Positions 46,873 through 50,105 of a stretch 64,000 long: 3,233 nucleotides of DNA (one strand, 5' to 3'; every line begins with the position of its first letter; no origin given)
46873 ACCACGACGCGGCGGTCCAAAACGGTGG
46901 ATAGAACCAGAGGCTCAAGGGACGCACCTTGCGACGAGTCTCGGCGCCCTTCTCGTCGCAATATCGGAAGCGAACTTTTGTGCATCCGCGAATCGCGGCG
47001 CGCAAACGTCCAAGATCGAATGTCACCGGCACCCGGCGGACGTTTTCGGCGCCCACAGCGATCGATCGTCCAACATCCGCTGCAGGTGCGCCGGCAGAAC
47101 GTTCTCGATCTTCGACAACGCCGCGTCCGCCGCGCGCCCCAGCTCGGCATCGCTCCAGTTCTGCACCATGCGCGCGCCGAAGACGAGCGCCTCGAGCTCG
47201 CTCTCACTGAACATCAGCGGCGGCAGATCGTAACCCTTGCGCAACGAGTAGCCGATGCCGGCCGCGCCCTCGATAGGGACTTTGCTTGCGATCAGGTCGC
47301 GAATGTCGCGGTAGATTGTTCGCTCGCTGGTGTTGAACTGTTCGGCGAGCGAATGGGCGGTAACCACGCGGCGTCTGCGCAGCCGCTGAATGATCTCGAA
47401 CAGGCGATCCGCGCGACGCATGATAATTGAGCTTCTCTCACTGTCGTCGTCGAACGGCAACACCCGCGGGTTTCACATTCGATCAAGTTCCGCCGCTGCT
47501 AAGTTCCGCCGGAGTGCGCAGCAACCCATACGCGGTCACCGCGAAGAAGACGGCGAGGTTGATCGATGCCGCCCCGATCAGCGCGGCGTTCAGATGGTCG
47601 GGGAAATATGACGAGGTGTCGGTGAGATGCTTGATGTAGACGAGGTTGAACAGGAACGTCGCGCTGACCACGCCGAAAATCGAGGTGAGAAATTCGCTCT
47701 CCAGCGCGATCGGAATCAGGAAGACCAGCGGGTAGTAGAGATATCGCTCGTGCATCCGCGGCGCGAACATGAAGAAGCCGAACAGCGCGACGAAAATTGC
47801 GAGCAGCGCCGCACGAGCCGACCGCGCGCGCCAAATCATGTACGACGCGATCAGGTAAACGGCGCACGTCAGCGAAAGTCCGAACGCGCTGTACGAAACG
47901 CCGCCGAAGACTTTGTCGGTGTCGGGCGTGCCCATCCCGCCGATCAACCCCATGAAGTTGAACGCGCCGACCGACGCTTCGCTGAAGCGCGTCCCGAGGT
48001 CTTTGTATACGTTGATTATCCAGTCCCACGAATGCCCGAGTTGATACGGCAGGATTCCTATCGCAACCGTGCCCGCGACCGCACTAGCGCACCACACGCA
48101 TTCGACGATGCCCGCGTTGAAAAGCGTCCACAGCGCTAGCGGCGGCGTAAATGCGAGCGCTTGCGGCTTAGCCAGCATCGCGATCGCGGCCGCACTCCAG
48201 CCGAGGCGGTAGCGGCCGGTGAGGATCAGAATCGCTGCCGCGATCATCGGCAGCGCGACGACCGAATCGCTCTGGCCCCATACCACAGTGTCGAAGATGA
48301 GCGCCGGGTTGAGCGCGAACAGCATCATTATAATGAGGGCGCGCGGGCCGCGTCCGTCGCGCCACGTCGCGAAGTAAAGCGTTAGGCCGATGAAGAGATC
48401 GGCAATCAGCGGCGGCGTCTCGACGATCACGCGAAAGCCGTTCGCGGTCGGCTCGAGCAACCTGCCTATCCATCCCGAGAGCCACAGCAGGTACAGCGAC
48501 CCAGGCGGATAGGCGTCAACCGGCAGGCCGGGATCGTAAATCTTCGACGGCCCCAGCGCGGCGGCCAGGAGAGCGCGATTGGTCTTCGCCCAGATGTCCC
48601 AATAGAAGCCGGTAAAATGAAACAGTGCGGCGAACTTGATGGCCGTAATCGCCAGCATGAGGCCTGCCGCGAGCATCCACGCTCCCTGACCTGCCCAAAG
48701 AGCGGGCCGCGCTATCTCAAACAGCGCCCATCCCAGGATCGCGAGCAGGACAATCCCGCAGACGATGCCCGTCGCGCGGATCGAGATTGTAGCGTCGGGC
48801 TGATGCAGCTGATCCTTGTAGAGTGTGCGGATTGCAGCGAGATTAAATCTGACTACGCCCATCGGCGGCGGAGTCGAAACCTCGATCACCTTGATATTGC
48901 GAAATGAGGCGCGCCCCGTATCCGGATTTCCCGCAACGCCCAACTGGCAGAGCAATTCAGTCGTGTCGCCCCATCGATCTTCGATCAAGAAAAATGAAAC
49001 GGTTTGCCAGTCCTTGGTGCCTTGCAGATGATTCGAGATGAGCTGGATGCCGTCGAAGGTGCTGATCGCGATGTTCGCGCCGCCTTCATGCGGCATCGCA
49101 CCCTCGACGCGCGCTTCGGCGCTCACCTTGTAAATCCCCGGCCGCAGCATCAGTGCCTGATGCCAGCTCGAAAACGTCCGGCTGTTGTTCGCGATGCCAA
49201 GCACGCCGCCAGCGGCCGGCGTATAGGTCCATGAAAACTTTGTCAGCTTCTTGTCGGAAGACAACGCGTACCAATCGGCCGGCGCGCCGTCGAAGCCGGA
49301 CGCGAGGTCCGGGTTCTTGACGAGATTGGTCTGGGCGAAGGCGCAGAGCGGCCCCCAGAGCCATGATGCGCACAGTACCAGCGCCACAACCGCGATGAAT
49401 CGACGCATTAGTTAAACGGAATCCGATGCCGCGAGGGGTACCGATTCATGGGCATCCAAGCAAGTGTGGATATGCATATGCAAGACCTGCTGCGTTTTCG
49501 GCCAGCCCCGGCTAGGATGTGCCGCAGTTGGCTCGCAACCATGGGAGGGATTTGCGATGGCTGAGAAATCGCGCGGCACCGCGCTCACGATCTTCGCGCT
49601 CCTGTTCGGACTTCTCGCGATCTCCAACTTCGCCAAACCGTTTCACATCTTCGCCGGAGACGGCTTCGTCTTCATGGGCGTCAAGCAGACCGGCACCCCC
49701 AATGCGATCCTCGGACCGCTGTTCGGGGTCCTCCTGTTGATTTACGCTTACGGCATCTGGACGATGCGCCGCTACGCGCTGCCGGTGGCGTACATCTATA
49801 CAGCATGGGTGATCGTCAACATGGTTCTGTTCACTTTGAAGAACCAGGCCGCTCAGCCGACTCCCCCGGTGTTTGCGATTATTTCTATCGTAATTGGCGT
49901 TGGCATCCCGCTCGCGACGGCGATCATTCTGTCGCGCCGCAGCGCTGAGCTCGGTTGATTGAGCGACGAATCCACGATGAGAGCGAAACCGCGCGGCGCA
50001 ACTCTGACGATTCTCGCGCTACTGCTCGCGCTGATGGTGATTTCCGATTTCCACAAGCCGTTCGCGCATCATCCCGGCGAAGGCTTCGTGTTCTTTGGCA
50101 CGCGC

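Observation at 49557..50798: Tandem duplicated 4-TM small membrane proteins followed by an orphan ClpX-type zinc-finger/HTH protein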

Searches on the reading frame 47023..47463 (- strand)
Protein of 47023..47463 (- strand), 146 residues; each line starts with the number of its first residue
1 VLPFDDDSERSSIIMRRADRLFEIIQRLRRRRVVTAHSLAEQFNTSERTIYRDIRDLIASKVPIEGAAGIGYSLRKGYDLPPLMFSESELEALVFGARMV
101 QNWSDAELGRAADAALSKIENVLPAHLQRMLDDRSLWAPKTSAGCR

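Call 3: search_protein_families(library=pfam, proteins=[window:47023-47463:-], max_evalue=1)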
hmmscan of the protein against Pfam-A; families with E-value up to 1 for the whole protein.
window:47023-47463:- (146 aa): 9 families
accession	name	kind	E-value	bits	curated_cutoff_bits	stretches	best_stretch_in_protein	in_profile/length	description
PF08279.18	HTH_11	-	1.5e-13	50.9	25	1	20-72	1-54/55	HTH domain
PF08220.18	HTH_DeoR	-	1.9e-06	28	21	1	20-59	1-40/57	DeoR-like helix-turn-helix domain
PF19187.6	HTH_PafC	-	7e-06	26.3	32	2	19-60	4-45/115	PafC helix-turn-helix domain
PF21476.4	PF0610-like_N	-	0.0012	19.5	33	1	23-55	5-36/50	PF0610-like, N-terminal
PF12840.13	HTH_20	-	0.011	16.1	27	1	23-57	8-42/51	Helix-turn-helix domain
PF05043.19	Mga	-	0.026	15.5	21.1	1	20-57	17-54/87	Mga helix-turn-helix domain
PF13309.12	HTH_22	-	0.082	13.4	29.6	1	36-55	44-63/63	HTH domain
PF13518.12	HTH_28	-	0.093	13.3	25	1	23-54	4-33/52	Helix-turn-helix domain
PF09182.16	PuR_N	-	0.12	12.8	24.6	1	16-55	1-42/70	Bacterial purine repressor, N-terminal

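Call 4: search_protein_families(library=ncbifam, proteins=[window:47023-47463:-], max_evalue=1)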
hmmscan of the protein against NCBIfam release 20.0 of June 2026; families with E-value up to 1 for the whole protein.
window:47023-47463:- (146 aa): 12 families
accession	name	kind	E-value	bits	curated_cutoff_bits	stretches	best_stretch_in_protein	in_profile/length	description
NF053736.1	AcpB_EbpR_MafR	subfamily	0.00028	20.3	130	1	19-59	6-47/481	AcpB/EbpR/MafR family transcriptional regulator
NF053735.1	glob_reg_MafR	equivalog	0.00032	19.7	450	1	20-63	10-52/472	global transcriptional activator MafR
NF007366.0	PRK09863.1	equivalog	0.00041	18.9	426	1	20-80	5-61/586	putative frv operon regulatory protein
NF008154.0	PRK10906.1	equivalog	0.0047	16.3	331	1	15-60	1-46/252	DeoR/GlpR family transcriptional regulator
NF041397.1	TranRegGlpR_Halo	equivalog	0.0071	16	300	1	19-59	5-45/253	HTH-type transcriptional regulator GlpR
NF008846.0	PRK11886.1-1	equivalog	0.0071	15.7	353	1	15-86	1-70/312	bifunctional biotin--[acetyl-CoA-carboxylase] ligase/biotin operon repressor BirA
NF007720.0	PRK10411.1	equivalog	0.0072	15.7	259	1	18-58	3-43/243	L-fucose operon activator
NF008848.0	PRK11886.1-3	equivalog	0.022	13.8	362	1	24-79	6-62/319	bifunctional biotin--[acetyl-CoA-carboxylase] ligase/biotin operon repressor BirA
NF007961.0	PRK10681.1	equivalog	0.026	13.9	244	1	15-62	3-50/252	DNA-binding transcriptional repressor DeoR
NF040755.1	AgaR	equivalog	0.026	13.7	260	1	18-55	5-42/256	transcriptional repressor AgaR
NF008442.0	PRK11288.1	equivalog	0.066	11.5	689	1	8-56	169-221/504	L-arabinose ABC transporter ATP-binding protein AraG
NF007316.0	PRK09802.1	equivalog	0.09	12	351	1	14-57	12-55/269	DeoR family transcriptional regulator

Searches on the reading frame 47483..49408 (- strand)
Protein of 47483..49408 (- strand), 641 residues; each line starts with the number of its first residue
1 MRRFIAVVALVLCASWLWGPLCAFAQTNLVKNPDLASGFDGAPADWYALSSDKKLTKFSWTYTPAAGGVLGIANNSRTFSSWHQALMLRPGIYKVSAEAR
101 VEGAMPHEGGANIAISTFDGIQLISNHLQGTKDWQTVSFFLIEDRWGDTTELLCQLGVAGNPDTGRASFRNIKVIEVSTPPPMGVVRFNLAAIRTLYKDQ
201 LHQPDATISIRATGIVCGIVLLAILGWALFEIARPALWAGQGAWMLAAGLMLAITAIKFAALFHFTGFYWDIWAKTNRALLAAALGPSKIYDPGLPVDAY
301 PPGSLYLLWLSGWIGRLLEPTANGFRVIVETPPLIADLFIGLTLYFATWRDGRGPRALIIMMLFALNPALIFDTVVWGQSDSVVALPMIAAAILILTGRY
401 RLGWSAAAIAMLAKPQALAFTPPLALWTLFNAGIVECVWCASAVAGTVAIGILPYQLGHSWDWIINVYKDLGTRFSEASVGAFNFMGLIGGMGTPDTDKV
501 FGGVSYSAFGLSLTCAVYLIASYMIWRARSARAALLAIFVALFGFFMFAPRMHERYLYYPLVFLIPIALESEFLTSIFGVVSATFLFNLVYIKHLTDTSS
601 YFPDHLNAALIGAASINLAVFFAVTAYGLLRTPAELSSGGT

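Call 3: search_protein_families(library=pfam, proteins=[window:47483-49408:-], max_evalue=1)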
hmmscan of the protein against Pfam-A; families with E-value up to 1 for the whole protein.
window:47483-49408:- (641 aa): 1 family
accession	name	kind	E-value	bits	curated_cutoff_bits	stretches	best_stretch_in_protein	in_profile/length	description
PF03155.21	Alg6_Alg8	-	0.08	12.3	25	1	507-592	299-387/482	ALG6, ALG8 glycosyltransferase family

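Call 4: search_protein_families(library=ncbifam, proteins=[window:47483-49408:-], max_evalue=1)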
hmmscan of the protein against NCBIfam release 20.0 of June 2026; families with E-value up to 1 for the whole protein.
window:47483-49408:- (641 aa): 0 families

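Call 36: search_solved_structures(query=window:47483-49408:-, max_evalue=1)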
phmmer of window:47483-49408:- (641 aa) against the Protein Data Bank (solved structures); distinct sequences matched with E-value up to 1: 1.
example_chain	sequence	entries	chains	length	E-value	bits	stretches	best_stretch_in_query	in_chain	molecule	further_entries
4d0q_A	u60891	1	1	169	0.43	12.3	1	34-178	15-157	HYALURONATE LYASE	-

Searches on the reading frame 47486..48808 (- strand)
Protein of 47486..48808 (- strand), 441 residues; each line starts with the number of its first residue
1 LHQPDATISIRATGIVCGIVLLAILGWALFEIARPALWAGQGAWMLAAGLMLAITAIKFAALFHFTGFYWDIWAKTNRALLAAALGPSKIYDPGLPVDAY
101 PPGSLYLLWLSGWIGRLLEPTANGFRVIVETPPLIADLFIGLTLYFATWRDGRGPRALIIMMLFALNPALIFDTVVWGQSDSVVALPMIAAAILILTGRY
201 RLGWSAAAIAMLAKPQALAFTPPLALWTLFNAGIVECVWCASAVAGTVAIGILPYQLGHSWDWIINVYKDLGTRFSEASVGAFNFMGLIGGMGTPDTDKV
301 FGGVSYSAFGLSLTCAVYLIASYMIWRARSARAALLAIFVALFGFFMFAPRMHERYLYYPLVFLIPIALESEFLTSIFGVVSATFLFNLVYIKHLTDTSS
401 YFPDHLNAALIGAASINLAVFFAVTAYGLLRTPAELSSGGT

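Call 90: search_protein_families(library=pfam, proteins=[window:47486-48808:-], max_evalue=1)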
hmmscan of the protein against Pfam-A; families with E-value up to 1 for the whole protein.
window:47486-48808:- (441 aa): 3 families
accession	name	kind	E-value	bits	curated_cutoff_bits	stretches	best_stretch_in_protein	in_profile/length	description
PF09594.16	GT87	-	0.0043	17.3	25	1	100-349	3-236/237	Glycosyltransferase family 87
PF03155.21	Alg6_Alg8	-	0.028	13.8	25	1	309-392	301-387/482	ALG6, ALG8 glycosyltransferase family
PF06298.16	PsbY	-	0.26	11.6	24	1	16-37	8-28/35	Photosystem II protein Y (PsbY)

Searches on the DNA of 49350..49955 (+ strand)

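Call 84: search_rna_families(source=window, start=49350, end=49620, threshold=evalue, max_evalue=10)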
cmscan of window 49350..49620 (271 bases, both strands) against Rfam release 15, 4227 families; matches with E-value up to 10: 1.
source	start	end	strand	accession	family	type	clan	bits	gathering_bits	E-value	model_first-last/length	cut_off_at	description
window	49496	49557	+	RF01704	Glutamine-II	Cis-reg; riboswitch;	-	16.2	33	0.075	1-60/60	no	Glutamine-II riboswitch aptamer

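Call 86: search_rna_families(source=window, start=49400, end=49600, threshold=evalue, max_evalue=10, show_alignments=1)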
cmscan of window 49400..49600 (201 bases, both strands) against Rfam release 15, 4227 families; matches with E-value up to 10: 1.
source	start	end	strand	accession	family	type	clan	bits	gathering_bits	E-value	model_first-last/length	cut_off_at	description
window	49496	49557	+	RF01704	Glutamine-II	Cis-reg; riboswitch;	-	16.2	33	0.055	1-60/60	no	Glutamine-II riboswitch aptamer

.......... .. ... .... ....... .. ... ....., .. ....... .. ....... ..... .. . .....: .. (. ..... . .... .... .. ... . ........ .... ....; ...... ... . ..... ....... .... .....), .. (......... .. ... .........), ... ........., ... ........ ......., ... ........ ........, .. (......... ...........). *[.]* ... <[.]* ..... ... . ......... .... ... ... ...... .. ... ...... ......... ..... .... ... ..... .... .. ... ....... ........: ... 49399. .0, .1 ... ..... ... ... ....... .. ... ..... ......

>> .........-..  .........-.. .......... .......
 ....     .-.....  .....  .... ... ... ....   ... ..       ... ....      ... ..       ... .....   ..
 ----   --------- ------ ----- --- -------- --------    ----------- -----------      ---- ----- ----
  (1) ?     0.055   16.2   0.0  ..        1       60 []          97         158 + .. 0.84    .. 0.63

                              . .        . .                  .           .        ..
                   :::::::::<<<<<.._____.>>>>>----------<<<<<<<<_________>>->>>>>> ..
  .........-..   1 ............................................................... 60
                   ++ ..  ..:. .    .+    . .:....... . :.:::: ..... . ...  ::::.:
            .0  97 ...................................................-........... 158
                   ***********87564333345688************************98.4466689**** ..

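Call 87: search_rna_families(sources=[L081, L084, L001, L003, L004], threshold=evalue, max_evalue=1)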
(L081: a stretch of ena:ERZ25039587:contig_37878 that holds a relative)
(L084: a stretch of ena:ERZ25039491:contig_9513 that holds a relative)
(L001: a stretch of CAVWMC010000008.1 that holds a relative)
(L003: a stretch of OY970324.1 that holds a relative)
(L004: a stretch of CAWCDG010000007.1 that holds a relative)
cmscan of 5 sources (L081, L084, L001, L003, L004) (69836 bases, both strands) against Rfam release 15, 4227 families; matches with E-value up to 1: 4.
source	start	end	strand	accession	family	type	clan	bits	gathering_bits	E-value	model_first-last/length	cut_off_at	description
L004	14315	14387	-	RF00005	tRNA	Gene; tRNA;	CL00001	69.4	29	4.9e-13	1-71/71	no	tRNA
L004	14559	14632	-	RF00005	tRNA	Gene; tRNA;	CL00001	68.6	29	8e-13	1-71/71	no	tRNA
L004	14423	14495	-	RF00005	tRNA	Gene; tRNA;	CL00001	66.3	29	3.7e-12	1-71/71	no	tRNA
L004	14636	14709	-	RF00005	tRNA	Gene; tRNA;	CL00001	62.2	29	4.9e-11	1-71/71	no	tRNA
